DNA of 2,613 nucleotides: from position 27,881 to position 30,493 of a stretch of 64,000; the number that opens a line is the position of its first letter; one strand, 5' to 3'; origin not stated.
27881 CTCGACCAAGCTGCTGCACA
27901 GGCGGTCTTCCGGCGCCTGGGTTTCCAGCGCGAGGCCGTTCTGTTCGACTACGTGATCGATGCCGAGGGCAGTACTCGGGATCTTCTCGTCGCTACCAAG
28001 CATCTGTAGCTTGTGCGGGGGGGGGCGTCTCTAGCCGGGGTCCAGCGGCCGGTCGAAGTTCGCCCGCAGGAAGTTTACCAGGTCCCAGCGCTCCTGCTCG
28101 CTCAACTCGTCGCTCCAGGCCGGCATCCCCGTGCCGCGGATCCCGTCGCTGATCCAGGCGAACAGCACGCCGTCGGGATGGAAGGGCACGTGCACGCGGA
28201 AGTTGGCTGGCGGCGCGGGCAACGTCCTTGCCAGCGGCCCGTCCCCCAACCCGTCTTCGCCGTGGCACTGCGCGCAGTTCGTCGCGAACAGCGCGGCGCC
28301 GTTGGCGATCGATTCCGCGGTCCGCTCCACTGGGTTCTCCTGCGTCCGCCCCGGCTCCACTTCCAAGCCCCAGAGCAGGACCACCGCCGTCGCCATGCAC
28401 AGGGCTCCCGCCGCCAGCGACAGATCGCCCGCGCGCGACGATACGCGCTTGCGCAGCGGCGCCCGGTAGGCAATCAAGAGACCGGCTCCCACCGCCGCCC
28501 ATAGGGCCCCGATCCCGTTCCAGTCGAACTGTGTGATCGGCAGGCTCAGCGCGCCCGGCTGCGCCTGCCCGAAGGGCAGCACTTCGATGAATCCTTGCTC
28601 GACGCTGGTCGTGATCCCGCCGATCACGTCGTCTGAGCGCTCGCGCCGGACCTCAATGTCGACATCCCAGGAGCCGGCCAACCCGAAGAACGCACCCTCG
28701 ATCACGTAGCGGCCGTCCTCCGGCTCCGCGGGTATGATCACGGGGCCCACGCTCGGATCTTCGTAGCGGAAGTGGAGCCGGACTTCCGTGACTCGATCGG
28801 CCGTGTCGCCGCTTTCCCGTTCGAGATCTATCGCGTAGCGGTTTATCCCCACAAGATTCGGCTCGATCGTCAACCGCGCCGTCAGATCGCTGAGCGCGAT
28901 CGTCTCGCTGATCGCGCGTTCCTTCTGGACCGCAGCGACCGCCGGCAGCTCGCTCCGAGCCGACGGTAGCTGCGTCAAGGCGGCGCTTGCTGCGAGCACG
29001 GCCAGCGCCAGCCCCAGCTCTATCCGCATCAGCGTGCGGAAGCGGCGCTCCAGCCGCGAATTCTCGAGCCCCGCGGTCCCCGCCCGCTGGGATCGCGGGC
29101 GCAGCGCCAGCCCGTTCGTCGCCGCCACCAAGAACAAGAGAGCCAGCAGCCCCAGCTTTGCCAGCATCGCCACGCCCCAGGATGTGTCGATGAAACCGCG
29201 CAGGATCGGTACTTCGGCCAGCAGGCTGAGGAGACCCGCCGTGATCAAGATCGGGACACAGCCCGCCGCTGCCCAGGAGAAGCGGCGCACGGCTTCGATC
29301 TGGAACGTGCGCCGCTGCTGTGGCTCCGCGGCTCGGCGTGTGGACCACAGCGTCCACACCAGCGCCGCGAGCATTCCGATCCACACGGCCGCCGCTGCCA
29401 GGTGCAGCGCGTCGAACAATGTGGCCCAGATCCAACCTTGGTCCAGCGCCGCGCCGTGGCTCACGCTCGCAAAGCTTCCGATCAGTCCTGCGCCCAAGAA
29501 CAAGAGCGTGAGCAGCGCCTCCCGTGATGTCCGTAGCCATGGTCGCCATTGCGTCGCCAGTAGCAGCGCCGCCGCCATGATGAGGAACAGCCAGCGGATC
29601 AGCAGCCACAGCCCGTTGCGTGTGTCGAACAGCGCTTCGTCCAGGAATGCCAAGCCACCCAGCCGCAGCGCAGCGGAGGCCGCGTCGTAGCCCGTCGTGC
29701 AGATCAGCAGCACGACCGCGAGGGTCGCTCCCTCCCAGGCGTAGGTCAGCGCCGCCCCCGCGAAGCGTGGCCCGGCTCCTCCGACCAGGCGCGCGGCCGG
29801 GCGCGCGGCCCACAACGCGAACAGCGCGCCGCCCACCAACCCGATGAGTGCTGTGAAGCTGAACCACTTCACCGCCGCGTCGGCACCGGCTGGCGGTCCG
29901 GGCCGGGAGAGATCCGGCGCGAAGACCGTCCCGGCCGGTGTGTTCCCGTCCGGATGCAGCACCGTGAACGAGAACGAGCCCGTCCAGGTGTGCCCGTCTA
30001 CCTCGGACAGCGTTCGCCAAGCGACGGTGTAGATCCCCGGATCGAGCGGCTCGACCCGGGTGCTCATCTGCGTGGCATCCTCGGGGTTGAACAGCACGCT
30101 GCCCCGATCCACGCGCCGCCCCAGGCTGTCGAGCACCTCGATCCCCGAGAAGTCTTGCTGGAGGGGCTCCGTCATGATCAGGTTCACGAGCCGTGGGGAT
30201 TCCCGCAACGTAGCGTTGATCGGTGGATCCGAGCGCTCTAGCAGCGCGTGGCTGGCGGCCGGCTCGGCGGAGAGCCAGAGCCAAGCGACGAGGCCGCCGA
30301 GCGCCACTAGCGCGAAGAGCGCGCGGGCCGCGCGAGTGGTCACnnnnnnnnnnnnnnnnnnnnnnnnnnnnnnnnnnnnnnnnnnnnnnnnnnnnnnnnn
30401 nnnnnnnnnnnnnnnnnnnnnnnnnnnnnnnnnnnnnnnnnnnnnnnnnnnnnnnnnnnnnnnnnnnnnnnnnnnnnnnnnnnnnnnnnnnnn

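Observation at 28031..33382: Five-gene, tightly overlapping minus-strand copper-handling operon with an unusual CopC-CopD-YtkA-cytochrome c fusion and a PD40 beta-propeller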

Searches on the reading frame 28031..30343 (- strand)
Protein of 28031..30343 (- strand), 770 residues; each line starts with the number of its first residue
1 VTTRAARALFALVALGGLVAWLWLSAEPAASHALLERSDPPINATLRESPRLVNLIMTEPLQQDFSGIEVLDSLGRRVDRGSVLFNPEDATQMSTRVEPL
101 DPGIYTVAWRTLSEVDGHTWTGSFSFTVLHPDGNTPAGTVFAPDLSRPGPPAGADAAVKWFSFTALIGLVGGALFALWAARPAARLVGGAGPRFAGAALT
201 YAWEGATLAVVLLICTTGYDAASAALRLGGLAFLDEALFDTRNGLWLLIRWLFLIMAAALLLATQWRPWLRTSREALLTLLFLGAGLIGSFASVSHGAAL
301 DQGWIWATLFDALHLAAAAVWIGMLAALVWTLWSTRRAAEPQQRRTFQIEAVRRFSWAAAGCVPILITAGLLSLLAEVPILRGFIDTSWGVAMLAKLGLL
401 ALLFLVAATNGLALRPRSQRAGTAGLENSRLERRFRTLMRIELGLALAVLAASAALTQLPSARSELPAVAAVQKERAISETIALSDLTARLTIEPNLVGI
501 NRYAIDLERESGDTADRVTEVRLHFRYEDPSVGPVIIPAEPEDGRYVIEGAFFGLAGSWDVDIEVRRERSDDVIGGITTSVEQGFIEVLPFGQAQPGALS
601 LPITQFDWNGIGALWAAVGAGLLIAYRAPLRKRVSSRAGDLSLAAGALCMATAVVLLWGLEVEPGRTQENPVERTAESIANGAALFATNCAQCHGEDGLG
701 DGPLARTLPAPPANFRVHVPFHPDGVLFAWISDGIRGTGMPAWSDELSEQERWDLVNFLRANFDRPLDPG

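Call 3: search_protein_families(library=pfam, proteins=[window:28031-30343:-], max_evalue=0.1)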
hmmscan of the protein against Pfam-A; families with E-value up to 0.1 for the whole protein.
window:28031-30343:- (770 aa): 4 families
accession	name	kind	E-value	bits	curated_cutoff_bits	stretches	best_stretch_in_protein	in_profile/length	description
PF05425.18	CopD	-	8.7e-18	65.1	32.1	1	350-456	2-105/105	Copper resistance protein D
PF04234.18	CopC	-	4e-16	60.2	23.3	1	32-128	1-92/92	CopC domain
PF13442.11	Cytochrome_CBB3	-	3.2e-13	50.2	27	1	679-759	3-68/68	Cytochrome C oxidase, cbb3-type, subunit III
PF00034.26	Cytochrom_C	-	2.9e-12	48.2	21.3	1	679-760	1-87/90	Cytochrome c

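Call 4: search_protein_families(library=ncbifam, proteins=[window:28031-30343:-], max_evalue=0.1)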
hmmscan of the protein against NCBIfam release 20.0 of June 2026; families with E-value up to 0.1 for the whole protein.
window:28031-30343:- (770 aa): 13 families
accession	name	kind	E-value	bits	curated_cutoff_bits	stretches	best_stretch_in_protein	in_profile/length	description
NF033808.0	copper_CopD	equivalog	1.5e-26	93.7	195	1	157-458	6-291/295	copper homeostasis membrane protein CopD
NF033814.1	copper_CopC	equivalog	6.4e-16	58.7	95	1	24-128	3-106/107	copper homeostasis periplasmic binding protein CopC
NF011054.0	PRK14486.1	equivalog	2.9e-14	53.3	447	1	667-762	203-290/294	putative bifunctional cbb3-type cytochrome c oxidase subunit II/cytochrome c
NF007636.0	PRK10301.1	equivalog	3.5e-10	39.8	129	1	25-128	20-123/124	CopC domain-containing protein YobA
TIGR00782.1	ccoP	equivalog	4.2e-06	26.3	179.95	1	675-751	199-270/285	cytochrome-c oxidase, cbb3-type subunit III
NF050122.1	bc1_QcrC_actin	exception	1e-05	25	200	1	668-760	125-209/253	cytochrome bc1 complex diheme cytochrome c subunit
TIGR04494.1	c550_PedF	equivalog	0.00044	20.2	122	1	667-760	38-128/133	cytochrome c-550 PedF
NF033864.1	cytochrome579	equivalog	0.0016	18.3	280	1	669-718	39-90/179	cytochrome 579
TIGR03872.1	cytochrome_MoxG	equivalog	0.0024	18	147.8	1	667-700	32-65/133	cytochrome c(L), periplasmic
NF045930.1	Cytc6PetJCyano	equivalog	0.0033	17.4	135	1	675-695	24-44/110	cytochrome c6 PetJ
NF040606.1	CytoC_perox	subfamily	0.019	14.2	150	0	676-696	295-315/524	di-heme-cytochrome C peroxidase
NF045773.1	cytochro_C550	exception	0.031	14.2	125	1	668-700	38-70/118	cytochrome c550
NF045774.1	cytochro_C551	exception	0.036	14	118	1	667-697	27-57/110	cytochrome c551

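Call 5: find_homologous_proteins(query=window:28031-30343:-)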
Query window:28031-30343:- (770 aa): 184 proteins with E <= 0.001 among 8000 candidates; the best 120 are listed.
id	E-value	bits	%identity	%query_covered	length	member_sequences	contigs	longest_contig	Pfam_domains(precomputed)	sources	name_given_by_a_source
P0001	0.0e+0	1686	99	100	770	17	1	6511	PF05425.19,PF13442.12,PF00034.27,PF04234.19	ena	-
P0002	0.0e+0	1516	88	100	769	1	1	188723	PF05425.19,PF13442.12,PF00034.27,PF04234.19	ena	-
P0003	0.0e+0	1491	87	98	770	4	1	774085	PF05425.19,PF13442.12,PF00034.27,PF04234.19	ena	-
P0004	0.0e+0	1282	76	96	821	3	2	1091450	PF05425.19,PF13442.12,PF00034.27,PF04234.19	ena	-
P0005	0.0e+0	1250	77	96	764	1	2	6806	PF05425.19,PF13442.12,PF00034.27,PF04234.19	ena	-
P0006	1.5e-295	1001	64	96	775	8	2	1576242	PF05425.19,PF13442.12,PF00034.27,PF04234.19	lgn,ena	-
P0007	4.5e-294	996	61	99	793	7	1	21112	PF05425.19,PF13442.12,PF00034.27,PF04234.19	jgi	jgi:putative copper export protein/methionine-rich copper-binding protein CopC/mono/diheme cytochrom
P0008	5.8e-294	996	62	96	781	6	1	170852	PF05425.19,PF13442.12,PF00034.27,PF04234.19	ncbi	-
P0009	2.6e-289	980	62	96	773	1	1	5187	PF05425.19,PF13442.12,PF00034.27,PF04234.19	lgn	-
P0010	5.3e-285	966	62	96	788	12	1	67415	PF05425.19,PF13442.12,PF00034.27,PF04234.19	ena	-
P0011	1.0e-284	965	87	66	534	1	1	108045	PF05425.19,PF04234.19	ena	-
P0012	9.9e-283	959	60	97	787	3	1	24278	PF05425.19,PF13442.12,PF00034.27,PF04234.19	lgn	-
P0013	2.9e-282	957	62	96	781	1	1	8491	PF05425.19,PF13442.12,PF00034.27,PF04234.19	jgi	jgi:copper transport protein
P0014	2.0e-279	948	59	97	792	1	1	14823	PF05425.19,PF13442.12,PF00034.27,PF04234.19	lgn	-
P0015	1.6e-278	945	61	96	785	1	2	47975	PF05425.19,PF13442.12,PF00034.27,PF04234.19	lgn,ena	-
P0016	2.4e-277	941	60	96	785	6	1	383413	PF05425.19,PF13442.12,PF00034.27,PF04234.19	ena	-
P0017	4.6e-273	927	60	96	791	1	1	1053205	PF05425.19,PF13442.12,PF00034.27,PF04234.19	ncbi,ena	-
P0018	2.0e-272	924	59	96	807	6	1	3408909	PF05425.19,PF13442.12,PF00034.27,PF04234.19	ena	-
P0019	1.1e-271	922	60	96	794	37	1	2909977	PF05425.19,PF13442.12,PF00034.27,PF04234.19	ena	-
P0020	3.5e-233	795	55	99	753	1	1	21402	PF05425.19,PF13442.12,PF00034.27,PF04234.19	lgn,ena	-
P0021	1.4e-232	793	55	96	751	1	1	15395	PF05425.19,PF13442.12,PF00034.27,PF04234.19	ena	-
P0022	1.1e-231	790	55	96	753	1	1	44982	PF05425.19,PF13442.12,PF00034.27,PF04234.19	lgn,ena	-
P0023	3.1e-231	788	54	99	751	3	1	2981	PF05425.19,PF13442.12,PF00034.27,PF04234.19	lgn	-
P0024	6.1e-231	787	55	96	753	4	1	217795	PF05425.19,PF13442.12,PF00034.27,PF04234.19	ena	-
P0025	1.6e-230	786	54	100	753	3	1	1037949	PF05425.19,PF13442.12,PF00034.27,PF04234.19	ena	-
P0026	2.0e-229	782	54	96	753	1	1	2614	PF05425.19,PF13442.12,PF00034.27,PF04234.19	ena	-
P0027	8.5e-229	780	54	96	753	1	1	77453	PF05425.19,PF13442.12,PF00034.27,PF04234.19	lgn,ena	-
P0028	1.4e-228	780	54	96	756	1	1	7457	PF05425.19,PF13442.12,PF00034.27,PF04234.19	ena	-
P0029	3.2e-228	778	54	96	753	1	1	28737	PF05425.19,PF13442.12,PF00034.27,PF04234.19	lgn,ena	-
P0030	3.6e-228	778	54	96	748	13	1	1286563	PF05425.19,PF13442.12,PF00034.27,PF04234.19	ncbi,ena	-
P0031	8.2e-228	777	54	100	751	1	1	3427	PF05425.19,PF13442.12,PF00034.27,PF04234.19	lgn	-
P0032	1.3e-227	776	54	96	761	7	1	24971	PF05425.19,PF13442.12,PF00034.27,PF04234.19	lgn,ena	-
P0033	1.9e-227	776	54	96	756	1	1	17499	PF05425.19,PF13442.12,PF00034.27,PF04234.19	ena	-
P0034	4.4e-227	775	55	96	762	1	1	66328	PF05425.19,PF13442.12,PF00034.27,PF04234.19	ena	-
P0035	1.0e-226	773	53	100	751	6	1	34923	PF05425.19,PF13442.12,PF00034.27,PF04234.19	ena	-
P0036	1.1e-226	773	55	96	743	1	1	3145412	PF05425.19,PF13442.12,PF00034.27,PF04234.19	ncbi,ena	-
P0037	1.4e-226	773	53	97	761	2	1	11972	PF05425.19,PF13442.12,PF00034.27,PF04234.19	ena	-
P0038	1.0e-225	770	58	61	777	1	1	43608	PF05425.19,PF13442.12,PF00034.27,PF04234.19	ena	-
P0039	1.1e-225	770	53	100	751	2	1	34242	PF05425.19,PF13442.12,PF00034.27,PF04234.19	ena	-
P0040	1.3e-225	770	54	96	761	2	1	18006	PF05425.19,PF13442.12,PF00034.27,PF04234.19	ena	-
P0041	1.6e-225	769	54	95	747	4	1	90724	PF05425.19,PF13442.12,PF00034.27,PF04234.19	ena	-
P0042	2.0e-225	769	55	96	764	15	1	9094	PF05425.19,PF13442.12,PF00034.27,PF04234.19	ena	-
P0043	1.5e-224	766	53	96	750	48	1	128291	PF05425.19,PF13442.12,PF00034.27,PF04234.19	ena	-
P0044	2.0e-223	762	53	96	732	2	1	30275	PF05425.19,PF13442.12,PF00034.27,PF04234.19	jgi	-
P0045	2.1e-223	762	52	99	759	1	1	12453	PF05425.19,PF13442.12,PF00034.27,PF04234.19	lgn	-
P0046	8.9e-222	757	52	96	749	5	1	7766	PF05425.19,PF13442.12,PF00034.27,PF04234.19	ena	-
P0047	2.0e-220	752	52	96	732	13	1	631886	PF05425.19,PF13442.12,PF00034.27,PF04234.19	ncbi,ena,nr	ncbi:MAG: CopD family protein [Chloroflexota bacterium]|nr:CopD family protein [Chloroflexota bacter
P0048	3.4e-220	752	53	96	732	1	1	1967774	PF05425.19,PF13442.12,PF00034.27,PF04234.19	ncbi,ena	-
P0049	1.1e-219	750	54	96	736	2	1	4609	PF05425.19,PF13442.12,PF00034.27,PF04234.19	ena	-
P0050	1.2e-219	750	52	96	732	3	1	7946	PF05425.19,PF13442.12,PF00034.27,PF04234.19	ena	-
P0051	1.3e-219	750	54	97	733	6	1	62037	PF05425.19,PF13442.12,PF00034.27,PF04234.19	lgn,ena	-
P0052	3.3e-219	748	51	96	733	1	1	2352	PF05425.19,PF13442.12,PF00034.27,PF04234.19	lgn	-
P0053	3.7e-219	748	52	96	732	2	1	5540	PF05425.19,PF13442.12,PF00034.27,PF04234.19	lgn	-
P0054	6.9e-219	747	51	95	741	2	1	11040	PF05425.19,PF13442.12,PF00034.27,PF04234.19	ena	-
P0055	8.5e-219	747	52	96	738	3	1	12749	PF05425.19,PF13442.12,PF00034.27,PF04234.19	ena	-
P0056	1.7e-218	746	53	96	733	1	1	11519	PF05425.19,PF13442.12,PF00034.27,PF04234.19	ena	-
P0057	1.7e-218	746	52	99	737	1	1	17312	PF05425.19,PF13442.12,PF00034.27,PF04234.19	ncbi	-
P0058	3.4e-218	745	52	99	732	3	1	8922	PF05425.19,PF13442.12,PF00034.27,PF04234.19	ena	-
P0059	4.0e-218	745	51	96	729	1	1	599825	PF05425.19,PF13442.12,PF00034.27,PF04234.19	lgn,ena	-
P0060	4.9e-218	745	54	97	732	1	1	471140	PF05425.19,PF13442.12,PF00034.27,PF04234.19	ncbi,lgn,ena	-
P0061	6.3e-218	744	52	97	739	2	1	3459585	PF05425.19,PF13442.12,PF00034.27,PF04234.19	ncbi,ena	-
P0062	7.4e-218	744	53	95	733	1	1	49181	PF05425.19,PF13442.12,PF00034.27,PF04234.19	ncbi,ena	-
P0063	1.0e-217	744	51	96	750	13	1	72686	PF05425.19,PF13442.12,PF00034.27,PF04234.19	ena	-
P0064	1.3e-217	743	53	96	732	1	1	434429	PF05425.19,PF13442.12,PF00034.27,PF04234.19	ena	-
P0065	2.5e-217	742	51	99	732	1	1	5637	PF05425.19,PF13442.12,PF00034.27,PF04234.19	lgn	-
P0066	4.6e-217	741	52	98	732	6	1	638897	PF05425.19,PF13442.12,PF00034.27,PF04234.19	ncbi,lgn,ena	-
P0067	7.3e-217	741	51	96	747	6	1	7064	PF05425.19,PF13442.12,PF00034.27,PF04234.19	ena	-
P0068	8.1e-217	741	51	94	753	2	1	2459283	PF05425.19,PF13442.12,PF00034.27,PF04234.19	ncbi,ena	-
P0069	8.3e-217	741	51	96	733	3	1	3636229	PF05425.19,PF13442.12,PF00034.27,PF04234.19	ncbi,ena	-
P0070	1.1e-216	740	52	96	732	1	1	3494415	PF05425.19,PF13442.12,PF00034.27,PF04234.19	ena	-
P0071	1.2e-216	740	52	96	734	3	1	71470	PF05425.19,PF13442.12,PF00034.27,PF04234.19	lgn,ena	-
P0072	2.6e-216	739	52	97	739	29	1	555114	PF05425.19,PF13442.12,PF00034.27,PF04234.19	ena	-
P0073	5.4e-216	738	53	95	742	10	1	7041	PF05425.19,PF13442.12,PF00034.27,PF04234.19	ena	-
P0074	6.2e-216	738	51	96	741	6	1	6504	PF05425.19,PF13442.12,PF00034.27,PF04234.19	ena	-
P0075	6.3e-216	738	52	96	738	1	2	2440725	PF05425.19,PF13442.12,PF00034.27,PF04234.19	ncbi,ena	-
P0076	7.5e-216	737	52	96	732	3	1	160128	PF05425.19,PF13442.12,PF00034.27,PF04234.19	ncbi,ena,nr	ncbi:MAG: CopD family protein [Chloroflexota bacterium]|nr:CopD family protein [Chloroflexota bacter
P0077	8.4e-216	737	52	95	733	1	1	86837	PF05425.19,PF13442.12,PF00034.27,PF04234.19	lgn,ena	-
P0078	1.7e-215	736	51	96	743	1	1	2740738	PF05425.19,PF13442.12,PF00034.27,PF04234.19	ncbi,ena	-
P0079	1.7e-215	736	51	99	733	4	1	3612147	PF05425.19,PF13442.12,PF00034.27,PF04234.19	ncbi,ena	-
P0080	3.0e-215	735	54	96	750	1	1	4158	PF05425.19,PF13442.12,PF00034.27,PF04234.19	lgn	-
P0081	4.9e-215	735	51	96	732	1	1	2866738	PF05425.19,PF13442.12,PF00034.27,PF04234.19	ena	-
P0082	6.9e-215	734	51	96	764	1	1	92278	PF05425.19,PF13442.12,PF00034.27,PF04234.19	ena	-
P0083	2.5e-214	732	51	96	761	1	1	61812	PF05425.19,PF13442.12,PF00034.27,PF04234.19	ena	-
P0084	2.9e-214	732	52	99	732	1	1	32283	PF05425.19,PF13442.12,PF00034.27,PF04234.19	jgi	jgi:copper transport protein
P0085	3.8e-214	732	51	99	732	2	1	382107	PF05425.19,PF13442.12,PF00034.27,PF04234.19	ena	-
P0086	7.3e-214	731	53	96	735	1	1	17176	PF05425.19,PF13442.12,PF00034.27,PF04234.19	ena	-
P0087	7.5e-214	731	51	96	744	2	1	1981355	PF05425.19,PF13442.12,PF00034.27,PF04234.19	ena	-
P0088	9.0e-214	731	51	96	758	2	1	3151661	PF05425.19,PF13442.12,PF00034.27,PF04234.19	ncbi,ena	-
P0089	1.3e-213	730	53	98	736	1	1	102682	PF05425.19,PF13442.12,PF00034.27,PF04234.19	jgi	-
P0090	1.5e-213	730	51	98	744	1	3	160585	PF05425.19,PF13442.12,PF00034.27,PF04234.19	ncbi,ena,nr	ncbi:MAG: c-type cytochrome [Chloroflexi bacterium]|nr:c-type cytochrome [Chloroflexota bacterium] M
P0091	2.7e-213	729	51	98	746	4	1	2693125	PF05425.19,PF13442.12,PF00034.27,PF04234.19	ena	-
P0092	3.8e-213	728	50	96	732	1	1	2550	PF05425.19,PF13442.12,PF00034.27,PF04234.19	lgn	-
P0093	4.3e-213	728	51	98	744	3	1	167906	PF05425.19,PF13442.12,PF00034.27,PF04234.19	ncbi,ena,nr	ncbi:MAG: c-type cytochrome [Chloroflexi bacterium]|nr:c-type cytochrome [Chloroflexota bacterium]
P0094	4.7e-213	728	51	99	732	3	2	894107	PF05425.19,PF13442.12,PF00034.27,PF04234.19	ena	-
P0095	5.4e-213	728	50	97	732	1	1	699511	PF05425.19,PF13442.12,PF00034.27,PF04234.19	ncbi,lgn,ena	-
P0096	6.2e-213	728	50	96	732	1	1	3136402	PF05425.19,PF13442.12,PF00034.27,PF04234.19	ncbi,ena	-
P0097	6.3e-213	728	51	98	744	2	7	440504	PF05425.19,PF13442.12,PF00034.27,PF04234.19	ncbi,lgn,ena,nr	ncbi:MAG: c-type cytochrome [Chloroflexi bacterium]|nr:c-type cytochrome [Chloroflexota bacterium] M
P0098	7.6e-213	727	51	98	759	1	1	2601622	PF05425.19,PF13442.12,PF00034.27,PF04234.19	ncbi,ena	-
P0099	9.5e-213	727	50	96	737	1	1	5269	PF05425.19,PF13442.12,PF00034.27,PF04234.19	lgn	-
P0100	1.0e-212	727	52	96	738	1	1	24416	PF05425.19,PF13442.12,PF00034.27,PF04234.19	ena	-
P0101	1.3e-212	727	51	95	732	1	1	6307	PF05425.19,PF13442.12,PF00034.27,PF04234.19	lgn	-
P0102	1.4e-212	727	51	99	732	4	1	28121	PF05425.19,PF13442.12,PF00034.27,PF04234.19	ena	-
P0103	2.6e-212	726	51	96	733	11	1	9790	PF05425.19,PF13442.12,PF00034.27,PF04234.19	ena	-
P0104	5.2e-212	725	52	96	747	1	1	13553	PF05425.19,PF13442.12,PF00034.27,PF04234.19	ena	-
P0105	7.2e-212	724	50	97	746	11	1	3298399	PF05425.19,PF13442.12,PF00034.27,PF04234.19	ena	-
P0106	1.1e-211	724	50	99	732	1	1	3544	PF05425.19,PF13442.12,PF00034.27,PF04234.19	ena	-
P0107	1.1e-211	724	50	96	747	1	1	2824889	PF05425.19,PF13442.12,PF00034.27,PF04234.19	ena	-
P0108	1.2e-211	723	51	98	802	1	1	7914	PF05425.19,PF13442.12,PF00034.27,PF04234.19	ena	-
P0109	2.3e-211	723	52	95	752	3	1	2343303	PF05425.19,PF13442.12,PF00034.27,PF04234.19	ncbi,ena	-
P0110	2.4e-211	722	49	98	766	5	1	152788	PF05425.19,PF13442.12,PF00034.27,PF04234.19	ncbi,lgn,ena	-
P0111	2.5e-211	722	50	96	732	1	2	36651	PF05425.19,PF13442.12,PF00034.27,PF04234.19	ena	-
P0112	3.2e-211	722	50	96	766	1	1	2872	PF05425.19,PF13442.12,PF00034.27,PF04234.19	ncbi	-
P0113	8.8e-211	721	51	98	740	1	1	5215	PF05425.19,PF13442.12,PF00034.27,PF04234.19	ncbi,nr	ncbi:MAG: c-type cytochrome [Chloroflexi bacterium]|nr:c-type cytochrome [Chloroflexota bacterium]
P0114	8.8e-211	721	50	96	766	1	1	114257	PF05425.19,PF13442.12,PF00034.27,PF04234.19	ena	-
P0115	1.1e-210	720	50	99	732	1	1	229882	PF05425.19,PF13442.12,PF00034.27,PF04234.19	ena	-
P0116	1.4e-210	720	50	98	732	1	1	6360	PF05425.19,PF13442.12,PF00034.27,PF04234.19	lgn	-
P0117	3.0e-210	719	50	97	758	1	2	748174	PF05425.19,PF13442.12,PF00034.27,PF04234.19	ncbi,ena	-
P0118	1.7e-209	716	48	99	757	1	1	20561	PF05425.19,PF13442.12,PF00034.27,PF04234.19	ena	-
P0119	3.1e-209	716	50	98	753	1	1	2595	PF05425.19,PF13442.12,PF00034.27,PF04234.19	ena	-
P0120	3.1e-209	716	50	96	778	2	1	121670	PF05425.19,PF13442.12,PF00034.27,PF04234.19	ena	-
